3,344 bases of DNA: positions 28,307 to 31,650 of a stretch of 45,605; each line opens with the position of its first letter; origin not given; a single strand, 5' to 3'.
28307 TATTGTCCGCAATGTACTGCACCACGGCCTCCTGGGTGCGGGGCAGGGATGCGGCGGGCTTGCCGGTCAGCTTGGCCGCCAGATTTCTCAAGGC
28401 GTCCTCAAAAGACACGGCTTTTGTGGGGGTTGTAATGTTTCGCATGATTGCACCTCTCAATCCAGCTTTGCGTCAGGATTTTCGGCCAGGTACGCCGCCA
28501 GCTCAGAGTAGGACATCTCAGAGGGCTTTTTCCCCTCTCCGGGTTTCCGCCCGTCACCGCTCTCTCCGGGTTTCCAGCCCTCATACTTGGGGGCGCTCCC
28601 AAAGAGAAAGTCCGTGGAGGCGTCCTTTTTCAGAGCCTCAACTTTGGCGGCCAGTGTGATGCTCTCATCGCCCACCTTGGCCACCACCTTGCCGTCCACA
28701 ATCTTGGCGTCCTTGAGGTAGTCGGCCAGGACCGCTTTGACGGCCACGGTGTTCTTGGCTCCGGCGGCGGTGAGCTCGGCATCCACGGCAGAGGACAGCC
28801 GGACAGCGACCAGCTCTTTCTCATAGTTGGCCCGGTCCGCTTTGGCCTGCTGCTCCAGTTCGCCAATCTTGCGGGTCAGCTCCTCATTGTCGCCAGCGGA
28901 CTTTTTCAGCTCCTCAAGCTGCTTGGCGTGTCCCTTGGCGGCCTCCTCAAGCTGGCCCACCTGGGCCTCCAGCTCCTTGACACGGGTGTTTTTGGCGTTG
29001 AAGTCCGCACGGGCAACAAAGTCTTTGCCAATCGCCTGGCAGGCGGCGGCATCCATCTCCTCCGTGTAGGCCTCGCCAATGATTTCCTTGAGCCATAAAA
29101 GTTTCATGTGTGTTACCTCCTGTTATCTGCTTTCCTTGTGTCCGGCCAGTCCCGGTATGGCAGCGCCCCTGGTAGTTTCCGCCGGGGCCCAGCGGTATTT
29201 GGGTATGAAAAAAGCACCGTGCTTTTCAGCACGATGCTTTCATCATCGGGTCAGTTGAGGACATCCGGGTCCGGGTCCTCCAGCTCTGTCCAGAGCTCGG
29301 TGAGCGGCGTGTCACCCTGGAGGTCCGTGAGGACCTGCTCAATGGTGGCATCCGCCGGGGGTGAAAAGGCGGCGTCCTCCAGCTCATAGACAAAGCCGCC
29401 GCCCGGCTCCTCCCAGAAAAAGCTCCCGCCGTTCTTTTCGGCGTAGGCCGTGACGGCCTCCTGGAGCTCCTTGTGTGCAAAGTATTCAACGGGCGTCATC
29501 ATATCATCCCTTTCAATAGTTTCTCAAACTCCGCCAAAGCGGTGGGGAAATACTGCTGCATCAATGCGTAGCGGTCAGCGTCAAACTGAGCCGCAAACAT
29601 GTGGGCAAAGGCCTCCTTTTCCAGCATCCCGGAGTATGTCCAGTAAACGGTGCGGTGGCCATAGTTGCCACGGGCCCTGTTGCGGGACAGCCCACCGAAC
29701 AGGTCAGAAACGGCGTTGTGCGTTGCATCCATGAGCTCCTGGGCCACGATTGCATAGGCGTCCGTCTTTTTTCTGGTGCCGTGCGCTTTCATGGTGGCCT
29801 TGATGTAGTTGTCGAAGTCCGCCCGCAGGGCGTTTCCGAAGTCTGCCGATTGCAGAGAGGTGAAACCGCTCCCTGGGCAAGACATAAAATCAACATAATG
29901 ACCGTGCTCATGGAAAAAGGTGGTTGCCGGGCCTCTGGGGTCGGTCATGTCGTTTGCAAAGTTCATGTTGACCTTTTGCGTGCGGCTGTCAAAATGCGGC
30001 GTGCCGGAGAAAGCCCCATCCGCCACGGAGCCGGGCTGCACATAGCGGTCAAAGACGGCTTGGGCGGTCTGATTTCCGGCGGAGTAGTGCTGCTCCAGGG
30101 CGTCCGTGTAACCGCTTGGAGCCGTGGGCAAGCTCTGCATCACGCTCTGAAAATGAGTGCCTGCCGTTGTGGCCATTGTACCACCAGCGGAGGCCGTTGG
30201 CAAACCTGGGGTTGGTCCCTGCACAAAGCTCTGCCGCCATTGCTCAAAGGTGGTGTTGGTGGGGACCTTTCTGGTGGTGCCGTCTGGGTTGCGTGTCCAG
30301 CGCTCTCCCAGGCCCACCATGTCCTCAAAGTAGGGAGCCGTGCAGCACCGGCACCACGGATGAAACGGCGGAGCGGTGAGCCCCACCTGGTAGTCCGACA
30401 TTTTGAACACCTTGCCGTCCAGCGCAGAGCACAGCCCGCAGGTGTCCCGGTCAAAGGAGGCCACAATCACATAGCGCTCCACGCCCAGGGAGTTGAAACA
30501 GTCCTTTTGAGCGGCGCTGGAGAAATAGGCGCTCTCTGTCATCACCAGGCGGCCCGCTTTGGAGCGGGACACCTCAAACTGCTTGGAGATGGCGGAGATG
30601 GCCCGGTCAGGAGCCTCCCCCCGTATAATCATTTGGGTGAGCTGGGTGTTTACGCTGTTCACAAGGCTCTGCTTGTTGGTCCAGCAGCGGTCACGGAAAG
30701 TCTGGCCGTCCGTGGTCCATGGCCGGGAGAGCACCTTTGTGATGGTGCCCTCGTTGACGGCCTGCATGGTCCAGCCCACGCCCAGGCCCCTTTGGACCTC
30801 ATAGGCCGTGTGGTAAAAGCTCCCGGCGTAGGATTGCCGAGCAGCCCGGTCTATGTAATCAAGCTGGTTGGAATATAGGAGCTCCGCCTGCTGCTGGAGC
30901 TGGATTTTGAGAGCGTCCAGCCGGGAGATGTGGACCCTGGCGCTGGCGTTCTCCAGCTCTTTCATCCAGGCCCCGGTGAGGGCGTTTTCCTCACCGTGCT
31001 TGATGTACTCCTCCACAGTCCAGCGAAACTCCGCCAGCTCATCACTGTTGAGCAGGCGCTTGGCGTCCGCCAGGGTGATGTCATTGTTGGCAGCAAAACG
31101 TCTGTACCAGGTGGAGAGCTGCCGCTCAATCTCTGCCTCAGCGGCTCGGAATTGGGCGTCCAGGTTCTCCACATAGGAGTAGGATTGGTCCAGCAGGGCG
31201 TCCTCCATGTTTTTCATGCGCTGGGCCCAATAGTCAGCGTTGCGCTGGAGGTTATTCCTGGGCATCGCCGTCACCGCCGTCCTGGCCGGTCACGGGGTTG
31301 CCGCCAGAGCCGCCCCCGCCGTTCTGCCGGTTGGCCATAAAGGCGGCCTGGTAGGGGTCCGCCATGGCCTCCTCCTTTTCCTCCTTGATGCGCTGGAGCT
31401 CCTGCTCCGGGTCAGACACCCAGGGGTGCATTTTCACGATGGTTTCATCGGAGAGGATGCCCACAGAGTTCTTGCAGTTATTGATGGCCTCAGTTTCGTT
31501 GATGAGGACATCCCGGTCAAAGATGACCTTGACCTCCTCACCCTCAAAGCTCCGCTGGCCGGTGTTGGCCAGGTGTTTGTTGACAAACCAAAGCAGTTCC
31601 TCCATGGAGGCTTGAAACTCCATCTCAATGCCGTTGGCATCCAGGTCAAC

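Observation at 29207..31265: MuF head protein fused to an HExxH zincin-like domain, with a coupled acidic ORF and a private terminator (polymorphic-toxin/immunity architecture)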

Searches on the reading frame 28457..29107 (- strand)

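Call 3: search_protein_families(library=pfam, proteins=[window:28457-29107:-], max_evalue=0.1)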
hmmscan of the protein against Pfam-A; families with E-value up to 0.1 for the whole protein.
window:28457-29107:- (216 aa): 9 families
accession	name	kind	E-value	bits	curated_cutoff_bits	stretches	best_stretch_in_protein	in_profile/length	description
PF06810.17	Phage_scaffold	-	2.9e-23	83.1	35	1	5-190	1-164/170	Phage capsid assembly scaffolding protein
PF05227.19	CHASE3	-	0.0085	16.4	28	1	52-114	43-108/138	CHASE3 domain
PF14282.11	FlxA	-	0.022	15.3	26.3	1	41-89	10-59/101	FlxA-like protein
PF13094.11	CENP-Q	-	0.048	14.3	28.5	1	35-103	37-103/162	CENP-Q, a CENPA-CAD centromere complex subunit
PF05659.16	RPW8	-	0.049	13.7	30.4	1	43-125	44-128/139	Arabidopsis broad-spectrum mildew resistance protein RPW8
PF25450.1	Rab11-FIP3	-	0.071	13.8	31.9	0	38-97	58-114/125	Rab11-FIP3-like domain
PF09762.14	CCDC93_CC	-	0.078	12.4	30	1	23-112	159-251/429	CCDC93 coiled-coil domain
PF09756.15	DDRGK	-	0.081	13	27.8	0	36-138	11-115/188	DDRGK domain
PF16516.10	CC2-LZ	-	0.089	13.7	35.3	0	39-98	12-71/100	Leucine zipper of domain CC2 of NEMO, NF-kappa-B essential modulator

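Call 4: search_protein_families(library=phrogs, proteins=[window:28457-29107:-], max_evalue=0.01)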
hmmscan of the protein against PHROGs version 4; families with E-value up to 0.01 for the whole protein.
window:28457-29107:- (216 aa): 2 families
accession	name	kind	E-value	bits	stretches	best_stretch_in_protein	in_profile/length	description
phrog_194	-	head and packaging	8e-27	95.9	1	2-213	18-217/335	head scaffolding protein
phrog_33117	-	unknown function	0.0038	17.9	1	40-133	36-126/248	-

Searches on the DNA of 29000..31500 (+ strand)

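Call 10: search_dna_similar(query=window:29000-31500:+, collection=phages, mode=distant)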
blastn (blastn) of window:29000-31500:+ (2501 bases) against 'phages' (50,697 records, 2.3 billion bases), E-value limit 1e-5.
Records with a match: 1; places in all: 1; records where one place covers at least 80% of the query: 0.
Best place of each record, by identity: 60-80% 1.
By first word of the organism name: Bacteriophage 1.
By host as written in the record: - 1.
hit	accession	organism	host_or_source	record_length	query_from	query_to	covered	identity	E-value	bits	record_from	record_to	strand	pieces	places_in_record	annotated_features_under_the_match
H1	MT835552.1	Bacteriophage sp.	human fecal samples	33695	1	2501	58%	79.0%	0e+0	1224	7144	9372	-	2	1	record has no annotation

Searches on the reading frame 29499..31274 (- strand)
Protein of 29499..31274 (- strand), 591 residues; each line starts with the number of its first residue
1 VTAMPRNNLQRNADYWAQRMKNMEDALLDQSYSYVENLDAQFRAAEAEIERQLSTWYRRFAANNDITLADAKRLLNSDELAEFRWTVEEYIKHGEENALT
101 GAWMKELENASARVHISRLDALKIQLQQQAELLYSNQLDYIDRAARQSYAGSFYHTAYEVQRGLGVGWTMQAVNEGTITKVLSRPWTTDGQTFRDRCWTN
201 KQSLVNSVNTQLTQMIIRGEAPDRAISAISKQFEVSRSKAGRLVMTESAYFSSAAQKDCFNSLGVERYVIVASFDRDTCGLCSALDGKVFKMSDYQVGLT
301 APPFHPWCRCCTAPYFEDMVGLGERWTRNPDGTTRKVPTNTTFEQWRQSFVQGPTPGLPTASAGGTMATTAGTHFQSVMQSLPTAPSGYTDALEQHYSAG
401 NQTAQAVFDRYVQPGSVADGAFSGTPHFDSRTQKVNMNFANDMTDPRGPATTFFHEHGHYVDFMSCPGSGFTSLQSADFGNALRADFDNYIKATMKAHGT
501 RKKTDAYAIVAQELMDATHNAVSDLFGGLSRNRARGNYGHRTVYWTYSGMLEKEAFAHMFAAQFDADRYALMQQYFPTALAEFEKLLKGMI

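Call 3: search_protein_families(library=pfam, proteins=[window:29499-31274:-], max_evalue=0.1)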
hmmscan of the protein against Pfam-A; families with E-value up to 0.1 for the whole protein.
window:29499-31274:- (591 aa): 2 families
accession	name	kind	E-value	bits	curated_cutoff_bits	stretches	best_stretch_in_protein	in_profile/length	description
PF04233.19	Phage_Mu_F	-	1.8e-14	54.9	29.6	1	207-312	2-111/112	Phage Mu protein F like protein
PF13410.11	GST_C_2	-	0.025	15.1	24.9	0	35-71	4-38/69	Glutathione S-transferase, C-terminal domain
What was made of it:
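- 30237..31274 (-): MuF / SPP1 gp7-type head-morphogenesis N-terminal region (aa 1-346). This is the conserved carrier and it ends in the junction motif TFEQW. PF04233 at E 1.8e-14 (call 3).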

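Call 4: search_protein_families(library=phrogs, proteins=[window:29499-31274:-], max_evalue=0.01)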
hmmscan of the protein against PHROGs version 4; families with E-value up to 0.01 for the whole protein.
window:29499-31274:- (591 aa): 20 families
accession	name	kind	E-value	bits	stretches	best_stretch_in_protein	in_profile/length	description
phrog_115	-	head and packaging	4e-113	380.8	1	2-353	11-354/665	minor head protein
phrog_2841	-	head and packaging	8.8e-107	359.3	1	11-354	2-347/525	minor head protein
phrog_595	-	head and packaging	9.2e-86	290.2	1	14-321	2-303/513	head maturation protease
phrog_4728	-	head and packaging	4e-73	248.1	1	10-590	1-585/591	head morphogenesis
phrog_8404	-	unknown function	1.2e-36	127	1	11-139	2-130/137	-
phrog_19443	-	head and packaging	1.1e-26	94.4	1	20-319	8-288/579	minor head protein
phrog_7625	-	head and packaging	6.2e-25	89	1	116-348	45-286/504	head morphogenesis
phrog_21033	-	unknown function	2.7e-19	70.8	1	255-353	2-98/265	-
phrog_6577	-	unknown function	1.2e-18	67.9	1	191-348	102-270/1066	-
phrog_241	-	head and packaging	5.4e-16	59.7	1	100-346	67-308/679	head morphogenesis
phrog_1657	-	head and packaging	9.4e-10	39.3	1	117-346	63-329/337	head morphogenesis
phrog_324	-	head and packaging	1.3e-06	28.8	1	206-331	204-333/624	head morphogenesis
phrog_36486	-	unknown function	6.2e-06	27.6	1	13-61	4-52/52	-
phrog_16619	-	head and packaging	0.0001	20.9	1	180-314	137-272/1440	minor head protein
phrog_4611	-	head and packaging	0.00068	19.1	1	273-334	222-289/710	minor head protein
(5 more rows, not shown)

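Call 8: search_solved_structures(query=window:29499-31274:-, max_evalue=1)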
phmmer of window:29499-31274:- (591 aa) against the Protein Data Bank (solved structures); distinct sequences matched with E-value up to 1: 0.

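Call 47: search_protein_families(library=ncbifam, proteins=[window:29499-31274:-], max_evalue=1)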
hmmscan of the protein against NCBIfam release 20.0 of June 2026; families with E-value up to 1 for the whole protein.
window:29499-31274:- (591 aa): 2 families
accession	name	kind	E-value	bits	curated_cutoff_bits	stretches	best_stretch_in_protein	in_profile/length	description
TIGR01641.1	phageSPP1_gp7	domain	4.7e-22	78.4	39.65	1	209-315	2-108/109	minor capsid protein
TIGR02501.1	type_III_yscE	equivalog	0.22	11.9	38.25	1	22-54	3-34/67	EscE/YscE/SsaE family type III secretion system needle protein co-chaperone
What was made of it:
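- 30237..31274 (-): TIGR01641 at E 4.7e-22 (call 47). phrog_115 at E 4e-113 (call 4).
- On MuF polymorphic toxin family: TIGR01641 at E 4.7e-22 (call 47).
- Checked: Pfam PF04233 matches aa 207-312 (E 1.8e-14, call 3) and TIGR01641 matches at E 4.7e-22 (call 47).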

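Call 88: search_solved_structures(query=A3, max_evalue=10, show_alignments=2)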
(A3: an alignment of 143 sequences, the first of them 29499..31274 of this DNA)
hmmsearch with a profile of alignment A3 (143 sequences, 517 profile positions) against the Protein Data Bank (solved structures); distinct sequences matched with E-value up to 10: 51.
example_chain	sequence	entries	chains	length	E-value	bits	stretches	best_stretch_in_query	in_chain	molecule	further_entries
23wo_A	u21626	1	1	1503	0.00023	23.8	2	36-242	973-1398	DP221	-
23wn_A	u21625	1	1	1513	0.0018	20.9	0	36-242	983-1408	DP622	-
23wm_A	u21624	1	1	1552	0.0032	20.1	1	35-233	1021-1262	PP507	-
6clz_B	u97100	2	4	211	0.0072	18.9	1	25-174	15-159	Apolipoprotein A-I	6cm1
1av1_A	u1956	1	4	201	0.01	18.4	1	16-153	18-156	APOLIPOPROTEIN A-I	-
6pts_A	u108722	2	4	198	0.011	18.3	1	16-153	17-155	Apolipoprotein A-I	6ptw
4v6m_A0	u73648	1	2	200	0.011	18.3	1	16-153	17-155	Apolipoprotein A-I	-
2msc_A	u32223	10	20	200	0.011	18.3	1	16-153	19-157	Apolipoprotein A-I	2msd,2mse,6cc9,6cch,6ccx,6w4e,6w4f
2lem_A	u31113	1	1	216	0.014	17.9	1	14-152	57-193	Apolipoprotein A-I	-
7kjr_C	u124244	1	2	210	0.016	17.7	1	23-153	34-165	Apolipoprotein A-I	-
8eqs_C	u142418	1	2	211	0.016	17.7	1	23-153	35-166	Apolipoprotein A-I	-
7rdr_A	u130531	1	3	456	0.016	17.7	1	47-69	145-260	Circular tendon repeat protein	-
3k2s_A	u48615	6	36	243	0.017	17.7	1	16-153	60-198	Apolipoprotein A-I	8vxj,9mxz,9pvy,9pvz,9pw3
2l0r_A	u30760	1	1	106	0.028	16.9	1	355-403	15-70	Lethal factor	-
9uvz_A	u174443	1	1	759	0.029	16.9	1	36-247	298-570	Lysophosphatidic acid receptor 2,ARK1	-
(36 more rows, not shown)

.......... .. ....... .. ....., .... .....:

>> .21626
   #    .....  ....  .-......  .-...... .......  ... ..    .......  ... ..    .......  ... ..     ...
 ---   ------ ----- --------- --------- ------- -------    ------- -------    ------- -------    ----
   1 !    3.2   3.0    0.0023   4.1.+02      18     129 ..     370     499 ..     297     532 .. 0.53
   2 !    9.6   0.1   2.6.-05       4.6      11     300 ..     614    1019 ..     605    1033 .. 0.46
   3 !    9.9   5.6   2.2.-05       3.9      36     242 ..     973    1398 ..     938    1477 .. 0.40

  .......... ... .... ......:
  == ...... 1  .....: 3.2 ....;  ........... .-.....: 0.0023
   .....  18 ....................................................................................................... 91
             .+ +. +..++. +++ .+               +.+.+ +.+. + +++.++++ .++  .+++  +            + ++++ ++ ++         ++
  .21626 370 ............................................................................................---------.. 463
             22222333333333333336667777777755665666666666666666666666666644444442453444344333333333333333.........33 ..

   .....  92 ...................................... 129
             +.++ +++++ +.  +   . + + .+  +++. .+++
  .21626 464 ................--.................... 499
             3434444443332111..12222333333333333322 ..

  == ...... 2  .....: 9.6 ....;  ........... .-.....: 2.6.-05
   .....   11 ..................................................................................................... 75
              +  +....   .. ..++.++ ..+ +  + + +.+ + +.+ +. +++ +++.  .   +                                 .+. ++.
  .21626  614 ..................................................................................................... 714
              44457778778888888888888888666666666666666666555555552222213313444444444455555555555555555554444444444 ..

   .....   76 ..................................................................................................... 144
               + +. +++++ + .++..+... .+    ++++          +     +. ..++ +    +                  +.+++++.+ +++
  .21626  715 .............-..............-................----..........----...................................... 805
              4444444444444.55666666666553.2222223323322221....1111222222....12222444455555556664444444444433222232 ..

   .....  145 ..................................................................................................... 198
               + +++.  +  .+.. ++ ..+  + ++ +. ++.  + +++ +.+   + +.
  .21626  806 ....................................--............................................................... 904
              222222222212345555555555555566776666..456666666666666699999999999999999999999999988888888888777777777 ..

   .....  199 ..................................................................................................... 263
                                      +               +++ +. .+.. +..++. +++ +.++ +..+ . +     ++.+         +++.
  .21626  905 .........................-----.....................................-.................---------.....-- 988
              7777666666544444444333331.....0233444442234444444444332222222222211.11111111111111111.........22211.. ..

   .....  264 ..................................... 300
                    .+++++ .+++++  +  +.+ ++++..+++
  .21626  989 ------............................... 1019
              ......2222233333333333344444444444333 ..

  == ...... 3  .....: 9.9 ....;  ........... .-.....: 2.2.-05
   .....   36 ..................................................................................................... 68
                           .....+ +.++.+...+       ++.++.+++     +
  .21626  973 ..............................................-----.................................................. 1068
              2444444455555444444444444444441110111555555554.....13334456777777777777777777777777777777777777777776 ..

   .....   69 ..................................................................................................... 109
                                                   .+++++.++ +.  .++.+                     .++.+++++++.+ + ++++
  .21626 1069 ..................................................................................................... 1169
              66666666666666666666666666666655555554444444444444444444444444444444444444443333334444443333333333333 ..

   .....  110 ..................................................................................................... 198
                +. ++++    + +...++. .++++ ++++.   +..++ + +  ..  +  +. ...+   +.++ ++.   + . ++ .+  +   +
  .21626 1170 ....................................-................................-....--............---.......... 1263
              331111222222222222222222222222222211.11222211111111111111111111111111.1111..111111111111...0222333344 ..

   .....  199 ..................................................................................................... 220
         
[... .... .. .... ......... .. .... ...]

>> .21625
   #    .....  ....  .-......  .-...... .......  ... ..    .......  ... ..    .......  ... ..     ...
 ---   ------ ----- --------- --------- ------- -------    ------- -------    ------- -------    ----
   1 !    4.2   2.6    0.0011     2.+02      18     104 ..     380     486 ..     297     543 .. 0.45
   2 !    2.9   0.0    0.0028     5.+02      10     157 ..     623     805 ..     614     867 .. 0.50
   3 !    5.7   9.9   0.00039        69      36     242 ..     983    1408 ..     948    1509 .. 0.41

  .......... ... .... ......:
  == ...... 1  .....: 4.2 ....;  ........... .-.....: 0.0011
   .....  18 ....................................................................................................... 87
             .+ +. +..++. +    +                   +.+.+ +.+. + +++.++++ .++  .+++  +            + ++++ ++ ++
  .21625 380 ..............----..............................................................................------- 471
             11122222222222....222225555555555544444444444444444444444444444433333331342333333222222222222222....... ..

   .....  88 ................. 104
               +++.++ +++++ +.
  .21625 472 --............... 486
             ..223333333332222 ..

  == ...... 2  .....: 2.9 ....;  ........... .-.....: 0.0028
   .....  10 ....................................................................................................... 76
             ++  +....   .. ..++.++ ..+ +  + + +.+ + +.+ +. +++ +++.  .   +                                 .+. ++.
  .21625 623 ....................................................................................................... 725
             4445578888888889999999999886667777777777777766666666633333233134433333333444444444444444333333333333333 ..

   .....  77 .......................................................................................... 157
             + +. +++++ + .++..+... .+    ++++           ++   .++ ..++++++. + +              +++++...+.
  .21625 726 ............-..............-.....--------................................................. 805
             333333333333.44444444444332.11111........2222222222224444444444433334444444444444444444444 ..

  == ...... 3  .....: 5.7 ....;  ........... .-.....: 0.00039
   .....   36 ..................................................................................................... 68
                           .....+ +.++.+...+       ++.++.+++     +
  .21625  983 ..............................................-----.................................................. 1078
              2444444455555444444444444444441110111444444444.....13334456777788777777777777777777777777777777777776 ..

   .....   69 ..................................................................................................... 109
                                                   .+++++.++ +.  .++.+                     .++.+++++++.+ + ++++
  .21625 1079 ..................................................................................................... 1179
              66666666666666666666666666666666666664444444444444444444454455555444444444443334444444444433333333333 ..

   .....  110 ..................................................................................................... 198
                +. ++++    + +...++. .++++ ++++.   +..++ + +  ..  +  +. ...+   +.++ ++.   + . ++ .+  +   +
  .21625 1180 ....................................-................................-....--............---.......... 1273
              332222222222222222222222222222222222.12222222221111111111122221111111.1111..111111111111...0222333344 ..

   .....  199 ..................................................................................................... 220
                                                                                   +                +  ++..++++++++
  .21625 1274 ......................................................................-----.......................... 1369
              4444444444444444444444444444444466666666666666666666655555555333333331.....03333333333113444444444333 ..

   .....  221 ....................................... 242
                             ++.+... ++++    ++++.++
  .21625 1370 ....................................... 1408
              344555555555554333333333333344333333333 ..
